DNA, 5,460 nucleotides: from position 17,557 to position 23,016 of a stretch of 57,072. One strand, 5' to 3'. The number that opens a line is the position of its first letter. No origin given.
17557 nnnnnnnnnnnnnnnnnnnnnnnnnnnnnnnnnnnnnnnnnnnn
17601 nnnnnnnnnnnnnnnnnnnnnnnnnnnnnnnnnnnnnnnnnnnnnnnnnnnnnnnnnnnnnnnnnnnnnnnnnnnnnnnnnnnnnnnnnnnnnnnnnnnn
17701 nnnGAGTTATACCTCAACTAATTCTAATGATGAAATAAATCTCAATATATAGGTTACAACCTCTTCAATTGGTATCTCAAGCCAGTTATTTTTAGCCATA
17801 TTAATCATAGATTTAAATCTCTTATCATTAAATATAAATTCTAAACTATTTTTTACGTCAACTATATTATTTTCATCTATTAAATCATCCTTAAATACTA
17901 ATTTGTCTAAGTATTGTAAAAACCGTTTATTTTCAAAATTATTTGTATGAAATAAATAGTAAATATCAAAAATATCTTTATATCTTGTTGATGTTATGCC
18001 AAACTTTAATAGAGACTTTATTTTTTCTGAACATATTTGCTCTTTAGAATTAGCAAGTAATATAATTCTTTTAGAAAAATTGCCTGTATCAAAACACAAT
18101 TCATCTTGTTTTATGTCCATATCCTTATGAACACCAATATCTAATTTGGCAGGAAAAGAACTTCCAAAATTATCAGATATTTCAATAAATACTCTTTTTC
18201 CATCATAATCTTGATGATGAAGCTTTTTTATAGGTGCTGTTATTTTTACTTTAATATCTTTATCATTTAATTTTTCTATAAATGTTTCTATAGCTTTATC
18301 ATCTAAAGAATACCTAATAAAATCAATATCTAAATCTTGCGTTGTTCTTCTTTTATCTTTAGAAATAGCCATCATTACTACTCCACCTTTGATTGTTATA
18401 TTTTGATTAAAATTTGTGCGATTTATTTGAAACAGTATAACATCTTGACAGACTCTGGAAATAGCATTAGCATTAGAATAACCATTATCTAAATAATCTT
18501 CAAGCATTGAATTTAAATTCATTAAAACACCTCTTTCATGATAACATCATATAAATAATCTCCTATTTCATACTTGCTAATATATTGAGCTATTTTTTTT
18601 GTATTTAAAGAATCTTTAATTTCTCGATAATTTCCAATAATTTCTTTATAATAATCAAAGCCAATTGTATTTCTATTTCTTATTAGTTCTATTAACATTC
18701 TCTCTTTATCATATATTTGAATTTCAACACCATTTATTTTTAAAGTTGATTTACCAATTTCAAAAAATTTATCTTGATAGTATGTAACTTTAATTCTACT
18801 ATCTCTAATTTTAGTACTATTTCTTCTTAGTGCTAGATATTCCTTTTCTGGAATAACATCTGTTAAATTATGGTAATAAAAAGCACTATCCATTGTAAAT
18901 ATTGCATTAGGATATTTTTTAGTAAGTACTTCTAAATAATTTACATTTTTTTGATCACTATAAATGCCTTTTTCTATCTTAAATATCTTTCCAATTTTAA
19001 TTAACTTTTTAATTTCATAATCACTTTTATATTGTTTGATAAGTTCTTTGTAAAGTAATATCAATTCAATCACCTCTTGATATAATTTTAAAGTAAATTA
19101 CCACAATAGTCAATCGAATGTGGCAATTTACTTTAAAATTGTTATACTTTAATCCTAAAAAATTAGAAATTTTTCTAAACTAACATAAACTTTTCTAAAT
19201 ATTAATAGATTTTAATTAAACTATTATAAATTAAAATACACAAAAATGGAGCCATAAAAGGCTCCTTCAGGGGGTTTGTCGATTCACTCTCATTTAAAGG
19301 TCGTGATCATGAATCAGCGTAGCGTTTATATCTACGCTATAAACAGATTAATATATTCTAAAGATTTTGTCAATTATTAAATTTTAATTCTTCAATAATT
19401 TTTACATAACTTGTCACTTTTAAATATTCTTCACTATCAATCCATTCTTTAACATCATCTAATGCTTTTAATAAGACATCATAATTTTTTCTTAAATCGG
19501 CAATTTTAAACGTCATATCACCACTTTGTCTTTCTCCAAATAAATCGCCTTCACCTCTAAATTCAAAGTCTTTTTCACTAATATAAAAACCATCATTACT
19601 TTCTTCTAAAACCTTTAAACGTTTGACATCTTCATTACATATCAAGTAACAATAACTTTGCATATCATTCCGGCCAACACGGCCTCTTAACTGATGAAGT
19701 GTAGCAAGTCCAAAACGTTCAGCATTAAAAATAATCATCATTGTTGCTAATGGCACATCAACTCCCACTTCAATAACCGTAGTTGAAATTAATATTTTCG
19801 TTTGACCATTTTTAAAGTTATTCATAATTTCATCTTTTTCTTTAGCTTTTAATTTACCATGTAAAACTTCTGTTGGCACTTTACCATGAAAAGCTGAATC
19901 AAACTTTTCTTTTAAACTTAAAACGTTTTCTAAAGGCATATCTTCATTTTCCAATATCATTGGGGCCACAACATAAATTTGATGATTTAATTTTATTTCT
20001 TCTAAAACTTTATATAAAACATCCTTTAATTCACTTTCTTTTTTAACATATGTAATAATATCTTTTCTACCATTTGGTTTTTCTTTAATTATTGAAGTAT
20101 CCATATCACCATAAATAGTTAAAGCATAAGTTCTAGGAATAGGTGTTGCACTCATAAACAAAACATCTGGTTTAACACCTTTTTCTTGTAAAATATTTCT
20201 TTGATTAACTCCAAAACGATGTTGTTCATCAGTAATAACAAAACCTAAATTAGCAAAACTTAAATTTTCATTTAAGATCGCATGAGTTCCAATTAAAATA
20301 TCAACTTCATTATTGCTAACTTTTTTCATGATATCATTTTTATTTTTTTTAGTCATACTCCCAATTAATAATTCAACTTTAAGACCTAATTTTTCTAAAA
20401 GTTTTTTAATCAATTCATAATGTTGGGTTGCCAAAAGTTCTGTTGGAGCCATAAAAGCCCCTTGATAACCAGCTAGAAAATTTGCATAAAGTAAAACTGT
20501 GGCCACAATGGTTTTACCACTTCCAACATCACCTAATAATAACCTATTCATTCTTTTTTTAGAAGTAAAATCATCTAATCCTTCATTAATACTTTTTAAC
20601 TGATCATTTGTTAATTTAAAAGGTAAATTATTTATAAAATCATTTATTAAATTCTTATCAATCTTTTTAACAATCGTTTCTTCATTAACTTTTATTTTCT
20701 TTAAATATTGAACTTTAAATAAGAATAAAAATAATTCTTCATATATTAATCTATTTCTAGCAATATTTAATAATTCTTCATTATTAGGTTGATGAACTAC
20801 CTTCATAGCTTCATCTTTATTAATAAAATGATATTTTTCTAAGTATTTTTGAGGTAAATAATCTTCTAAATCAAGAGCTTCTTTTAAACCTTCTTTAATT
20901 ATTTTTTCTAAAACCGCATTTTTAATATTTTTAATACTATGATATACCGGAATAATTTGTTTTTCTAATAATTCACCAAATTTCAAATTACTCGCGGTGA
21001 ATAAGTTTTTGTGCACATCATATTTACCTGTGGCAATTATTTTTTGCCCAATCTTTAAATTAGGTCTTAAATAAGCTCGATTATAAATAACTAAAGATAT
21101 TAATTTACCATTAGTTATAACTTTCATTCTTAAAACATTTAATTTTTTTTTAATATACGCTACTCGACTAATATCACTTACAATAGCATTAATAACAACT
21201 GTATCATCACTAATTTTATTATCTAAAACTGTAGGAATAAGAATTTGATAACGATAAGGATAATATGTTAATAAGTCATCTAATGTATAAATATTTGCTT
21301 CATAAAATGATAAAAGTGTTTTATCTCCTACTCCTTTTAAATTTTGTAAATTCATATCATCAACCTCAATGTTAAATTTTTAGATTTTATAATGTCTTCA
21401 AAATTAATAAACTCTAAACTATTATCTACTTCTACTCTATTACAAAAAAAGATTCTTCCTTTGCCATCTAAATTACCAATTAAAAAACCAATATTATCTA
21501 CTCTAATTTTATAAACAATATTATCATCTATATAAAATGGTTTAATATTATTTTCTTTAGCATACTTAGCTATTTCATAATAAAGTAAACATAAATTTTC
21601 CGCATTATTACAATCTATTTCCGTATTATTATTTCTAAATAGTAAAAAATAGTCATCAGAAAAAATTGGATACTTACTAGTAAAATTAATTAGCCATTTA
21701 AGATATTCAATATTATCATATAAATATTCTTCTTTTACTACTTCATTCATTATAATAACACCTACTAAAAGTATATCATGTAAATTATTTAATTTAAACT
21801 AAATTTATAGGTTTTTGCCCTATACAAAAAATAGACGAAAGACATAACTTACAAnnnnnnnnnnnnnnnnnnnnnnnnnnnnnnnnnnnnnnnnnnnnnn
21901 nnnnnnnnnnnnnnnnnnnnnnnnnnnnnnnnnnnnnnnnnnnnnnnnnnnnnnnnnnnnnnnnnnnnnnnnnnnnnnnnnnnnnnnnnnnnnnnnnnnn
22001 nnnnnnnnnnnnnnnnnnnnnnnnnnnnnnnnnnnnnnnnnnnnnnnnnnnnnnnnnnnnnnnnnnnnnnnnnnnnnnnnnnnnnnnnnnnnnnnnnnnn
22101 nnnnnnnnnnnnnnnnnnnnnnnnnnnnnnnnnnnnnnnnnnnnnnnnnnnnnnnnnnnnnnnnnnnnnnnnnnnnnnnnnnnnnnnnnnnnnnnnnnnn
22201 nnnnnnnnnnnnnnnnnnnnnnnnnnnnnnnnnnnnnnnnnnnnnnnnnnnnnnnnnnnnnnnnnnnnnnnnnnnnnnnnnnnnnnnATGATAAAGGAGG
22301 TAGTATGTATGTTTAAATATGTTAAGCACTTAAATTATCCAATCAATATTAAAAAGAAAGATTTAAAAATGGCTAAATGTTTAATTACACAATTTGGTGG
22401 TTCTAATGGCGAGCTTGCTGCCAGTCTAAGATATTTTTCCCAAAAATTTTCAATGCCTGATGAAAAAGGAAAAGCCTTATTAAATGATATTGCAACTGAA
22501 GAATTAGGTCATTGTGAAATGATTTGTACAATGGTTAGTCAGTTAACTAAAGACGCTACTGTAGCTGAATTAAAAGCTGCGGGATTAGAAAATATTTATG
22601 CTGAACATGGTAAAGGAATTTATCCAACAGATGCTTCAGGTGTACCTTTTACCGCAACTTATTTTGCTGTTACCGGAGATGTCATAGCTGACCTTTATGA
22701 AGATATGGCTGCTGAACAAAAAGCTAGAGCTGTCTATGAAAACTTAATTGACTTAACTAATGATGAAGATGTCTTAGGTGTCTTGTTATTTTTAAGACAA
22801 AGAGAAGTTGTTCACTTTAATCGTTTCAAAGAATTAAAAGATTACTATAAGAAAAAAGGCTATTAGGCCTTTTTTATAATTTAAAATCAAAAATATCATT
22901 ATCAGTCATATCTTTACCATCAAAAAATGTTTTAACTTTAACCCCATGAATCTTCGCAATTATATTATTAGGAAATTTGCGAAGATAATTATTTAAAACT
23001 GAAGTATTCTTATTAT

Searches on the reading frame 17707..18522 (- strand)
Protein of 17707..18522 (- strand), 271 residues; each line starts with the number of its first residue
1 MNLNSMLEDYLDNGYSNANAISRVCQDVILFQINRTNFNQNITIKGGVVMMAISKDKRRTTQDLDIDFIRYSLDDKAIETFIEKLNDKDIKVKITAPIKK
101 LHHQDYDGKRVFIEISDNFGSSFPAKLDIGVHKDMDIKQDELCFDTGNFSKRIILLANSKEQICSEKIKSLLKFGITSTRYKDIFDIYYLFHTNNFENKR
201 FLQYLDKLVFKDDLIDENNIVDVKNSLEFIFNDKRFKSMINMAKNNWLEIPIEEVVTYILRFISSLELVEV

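Call 3: search_protein_families(library=pfam, proteins=[window:17707-18522:-], max_evalue=0.01)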
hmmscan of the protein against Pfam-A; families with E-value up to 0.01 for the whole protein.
window:17707-18522:- (271 aa): 1 family
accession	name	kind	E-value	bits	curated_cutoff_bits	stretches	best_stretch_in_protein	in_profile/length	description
PF08843.17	AbiEii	-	6.3e-16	59.5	22.5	1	29-211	2-187/238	Nucleotidyl transferase AbiEii toxin, Type IV TA system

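Call 4: search_protein_families(library=padloc, proteins=[window:17707-18522:-], max_evalue=0.01)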
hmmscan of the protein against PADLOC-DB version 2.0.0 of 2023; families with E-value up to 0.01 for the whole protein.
window:17707-18522:- (271 aa): 14 families
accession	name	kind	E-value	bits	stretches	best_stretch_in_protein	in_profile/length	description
PDLC02310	AbiEii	-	1.7e-97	324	1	1-266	1-265/265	AbiEii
PDLC02288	AbiEii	-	1.2e-24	84.7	1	17-264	28-272/294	AbiEii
PDLC02291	AbiEii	-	4.9e-11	40.5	1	13-206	30-215/310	AbiEii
PDLC02306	AbiEii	-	5.5e-11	40.6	2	19-88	17-85/280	AbiEii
PDLC02312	AbiEii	-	8.6e-11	39.4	1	22-203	32-218/299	AbiEii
PDLC02319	AbiEii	-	2.4e-08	32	1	30-199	6-171/241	AbiEii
PDLC02304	AbiEii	-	2.6e-08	32.1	1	28-214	29-212/260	AbiEii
PDLC02326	AbiEii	-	6.8e-07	27.4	1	24-81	29-86/133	AbiEii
PDLC02329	AbiEii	-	0.00023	18.6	0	14-94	28-104/294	AbiEii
PDLC02308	AbiEii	-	0.00042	18.1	1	172-220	169-219/279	AbiEii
PDLC02293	AbiEii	-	0.00047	17.7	1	4-113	3-111/270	AbiEii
PDLC02314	AbiEii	-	0.00051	17.4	1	15-202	26-214/290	AbiEii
PDLC02320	AbiEii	-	0.00065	17.7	1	153-202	26-74/147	AbiEii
PDLC02295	AbiEii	-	0.0029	15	1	3-70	6-67/261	AbiEii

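Call 5: search_protein_families(library=ncbifam, proteins=[window:17707-18522:-], max_evalue=0.01)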
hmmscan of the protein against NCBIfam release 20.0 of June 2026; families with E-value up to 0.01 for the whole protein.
window:17707-18522:- (271 aa): 1 family
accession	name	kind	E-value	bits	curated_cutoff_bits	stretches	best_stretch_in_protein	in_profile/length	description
NF053877.1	FosA12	exception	0.0028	17.8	270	0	39-91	35-87/135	fosfomycin resistance glutathione transferase FosA12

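Call 63: find_related_loci(query=window:17707-18522:-, collection=metagenome_contigs, flank=4000)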
Query window:17707-18522:- (271 aa) in metagenome_contigs; peptide patterns used: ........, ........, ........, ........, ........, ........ (x = any residue, [..] = any of these).
131 stretches matched a pattern; 92 encode a relative of the query (tblastn E <= 1e-3); the best 80 are kept; 80 distinct loci.
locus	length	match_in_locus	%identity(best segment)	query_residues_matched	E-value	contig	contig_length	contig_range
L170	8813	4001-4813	72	1-271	1e-131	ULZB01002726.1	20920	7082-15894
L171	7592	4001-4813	72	1-271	4e-131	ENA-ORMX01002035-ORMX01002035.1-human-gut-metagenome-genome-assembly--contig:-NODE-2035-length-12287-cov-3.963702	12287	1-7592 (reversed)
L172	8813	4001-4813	72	1-271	4e-131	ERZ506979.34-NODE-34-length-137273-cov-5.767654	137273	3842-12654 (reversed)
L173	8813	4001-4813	72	1-271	3e-131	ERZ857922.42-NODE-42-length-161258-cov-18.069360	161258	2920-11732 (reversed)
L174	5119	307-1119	71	1-271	8e-131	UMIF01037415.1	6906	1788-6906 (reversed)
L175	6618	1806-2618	72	1-271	2e-130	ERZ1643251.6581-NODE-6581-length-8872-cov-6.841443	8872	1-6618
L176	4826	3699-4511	71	1-271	5e-131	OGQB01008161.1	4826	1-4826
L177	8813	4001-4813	72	1-271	6e-130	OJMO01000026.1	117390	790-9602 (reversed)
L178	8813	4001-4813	71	1-271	3e-129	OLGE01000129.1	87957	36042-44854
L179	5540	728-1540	68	1-271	2e-123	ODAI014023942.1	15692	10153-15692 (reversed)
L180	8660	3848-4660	63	1-271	2e-116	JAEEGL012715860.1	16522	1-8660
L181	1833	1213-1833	73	1-207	1e-104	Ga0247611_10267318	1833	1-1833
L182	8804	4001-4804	54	1-266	2e-89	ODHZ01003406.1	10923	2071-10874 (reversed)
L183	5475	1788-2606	52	1-271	6e-89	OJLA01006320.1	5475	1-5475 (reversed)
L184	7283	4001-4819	52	1-271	8e-89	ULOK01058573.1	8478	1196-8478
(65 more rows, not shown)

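Call 69: search_protein_families(library=phrogs, proteins=[window:17707-18522:-], max_evalue=0.001)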
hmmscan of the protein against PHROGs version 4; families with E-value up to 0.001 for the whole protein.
window:17707-18522:- (271 aa): 0 families

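Call 97: search_solved_structures(query=window:17707-18522:-, max_evalue=1)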
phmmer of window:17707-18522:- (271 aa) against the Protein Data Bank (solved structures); distinct sequences matched with E-value up to 1: 8.
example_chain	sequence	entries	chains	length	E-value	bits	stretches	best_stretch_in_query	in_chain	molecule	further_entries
9hlo_B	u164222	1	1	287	2.6e-05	27.3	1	23-191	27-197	Abortive infection protein AbiGII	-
9rhz_A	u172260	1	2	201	0.026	17.5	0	74-97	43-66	ALPHAREP bE5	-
8aw4_A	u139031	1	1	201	0.45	13.4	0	74-103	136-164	ALPHAREP bB-E3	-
5dcq_A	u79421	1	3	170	0.5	13.3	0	74-99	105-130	artificial repeat proteins (alphaREP3)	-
4zv6_A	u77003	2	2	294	0.52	13.2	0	74-103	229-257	AlphaRep-7 | alpha-Rep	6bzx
6gwc_C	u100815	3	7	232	0.53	13.2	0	55-97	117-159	iE5 ALPHAREP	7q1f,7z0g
3ehf_A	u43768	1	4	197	0.61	13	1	191-262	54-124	Sensor kinase (YocF protein)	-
3wkl_A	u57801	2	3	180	0.97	12.3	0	26-95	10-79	Putative Zinc Metalloprotease AQ_1964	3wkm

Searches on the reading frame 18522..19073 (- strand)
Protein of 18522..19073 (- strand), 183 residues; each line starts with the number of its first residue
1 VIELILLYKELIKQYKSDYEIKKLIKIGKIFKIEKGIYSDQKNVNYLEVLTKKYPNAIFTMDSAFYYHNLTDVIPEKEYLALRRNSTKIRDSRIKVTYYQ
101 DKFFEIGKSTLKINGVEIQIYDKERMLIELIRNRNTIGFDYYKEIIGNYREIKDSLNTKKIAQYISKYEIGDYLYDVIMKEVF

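Call 3: search_protein_families(library=pfam, proteins=[window:18522-19073:-], max_evalue=0.01)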
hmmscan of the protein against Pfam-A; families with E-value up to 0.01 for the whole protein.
window:18522-19073:- (183 aa): 0 families

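Call 4: search_protein_families(library=padloc, proteins=[window:18522-19073:-], max_evalue=0.01)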
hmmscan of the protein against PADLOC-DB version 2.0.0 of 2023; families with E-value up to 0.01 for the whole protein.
window:18522-19073:- (183 aa): 19 families
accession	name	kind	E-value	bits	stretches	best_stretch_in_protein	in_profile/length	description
PDLC02238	AbiEi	-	1.3e-67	225.1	1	5-183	2-180/180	AbiEi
PDLC02225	AbiEi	-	1.5e-33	114.2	1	5-172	19-185/198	AbiEi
PDLC02265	AbiEi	-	1.7e-26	91.2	1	7-167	18-183/198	AbiEi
PDLC02248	AbiEi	-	1.2e-22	78.6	1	8-175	20-191/198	AbiEi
PDLC02283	AbiEi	-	9.1e-20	69.2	1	9-151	23-171/201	AbiEi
PDLC02245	AbiEi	-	1.7e-19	68.3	1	5-171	12-183/194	AbiEi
PDLC02263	AbiEi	-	1.7e-16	58.8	1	9-175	67-238/244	AbiEi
PDLC02275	AbiEi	-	3.8e-16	57.7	1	10-168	17-172/184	AbiEi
PDLC02239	AbiEi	-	9.3e-15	52.9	1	17-155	23-168/195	AbiEi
PDLC02254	AbiEi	-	2.6e-12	44.9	1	24-168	36-184/197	AbiEi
PDLC02253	AbiEi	-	3.4e-07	28.3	1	21-84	33-97/112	AbiEi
PDLC02262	AbiEi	-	5.7e-07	27.3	1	5-136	27-164/206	AbiEi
PDLC02267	AbiEi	-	6.8e-07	27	1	21-169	41-186/252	AbiEi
PDLC02230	AbiEi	-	8.7e-05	20.3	1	9-80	10-79/192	AbiEi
PDLC02249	AbiEi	-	0.00014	19.7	1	21-102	34-117/184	AbiEi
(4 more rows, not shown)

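Call 5: search_protein_families(library=ncbifam, proteins=[window:18522-19073:-], max_evalue=0.01)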
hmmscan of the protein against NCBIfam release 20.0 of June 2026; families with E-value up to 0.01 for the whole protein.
window:18522-19073:- (183 aa): 0 families

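Call 69: search_protein_families(library=phrogs, proteins=[window:18522-19064:-], max_evalue=0.001)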
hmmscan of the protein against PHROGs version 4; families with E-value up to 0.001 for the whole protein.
window:18522-19064:- (180 aa): 0 families

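Call 105: search_solved_structures(query=window:18522-19064:-, max_evalue=1)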
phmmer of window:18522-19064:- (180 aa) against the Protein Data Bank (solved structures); distinct sequences matched with E-value up to 1: 2.
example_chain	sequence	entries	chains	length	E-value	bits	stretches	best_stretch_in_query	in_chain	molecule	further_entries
6y8q_A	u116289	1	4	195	2e-10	44.1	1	19-165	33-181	Abortive phage infection protein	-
9hlo_A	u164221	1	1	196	2e-10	44.1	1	19-165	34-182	Abortive infection protein AbiGI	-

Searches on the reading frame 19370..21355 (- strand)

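Call 71: search_protein_families(library=pfam, proteins=[window:19370-21355:-], max_evalue=0.00001)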
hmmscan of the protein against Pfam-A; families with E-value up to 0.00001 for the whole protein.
window:19370-21355:- (661 aa): 6 families
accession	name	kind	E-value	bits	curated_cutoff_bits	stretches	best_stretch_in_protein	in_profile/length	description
PF00271.37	Helicase_C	-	6.9e-27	94.3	23.5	1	446-563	5-109/110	Helicase conserved C-terminal domain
PF00270.35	DEAD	-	2e-24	86.6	26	1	250-409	2-163/167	DEAD/DEAH box helicase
PF04851.21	ResIII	-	1.1e-09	38.9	22.5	1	247-405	3-162/164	Type III restriction enzyme, res subunit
PF19833.4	RecG_dom3_C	-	5e-09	36.5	26.8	1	587-658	2-74/87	ATP-dependent DNA helicase RecG, domain 3, C-terminal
PF17191.10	RecG_wedge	-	4.5e-07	30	23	1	6-157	5-159/162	RecG wedge domain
PF07517.20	SecA_DEAD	-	4.6e-06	26.5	24.6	1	278-344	100-166/290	SecA DEAD-like domain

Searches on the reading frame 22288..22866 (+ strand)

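Call 71: search_protein_families(library=pfam, proteins=[window:22288-22866:+], max_evalue=0.00001)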
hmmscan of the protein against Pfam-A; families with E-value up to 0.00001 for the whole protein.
window:22288-22866:+ (192 aa): 1 family
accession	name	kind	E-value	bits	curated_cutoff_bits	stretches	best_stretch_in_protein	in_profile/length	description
PF05067.18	Mn_catalase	-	1e-52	179.3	27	1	8-182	1-189/284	Manganese containing catalase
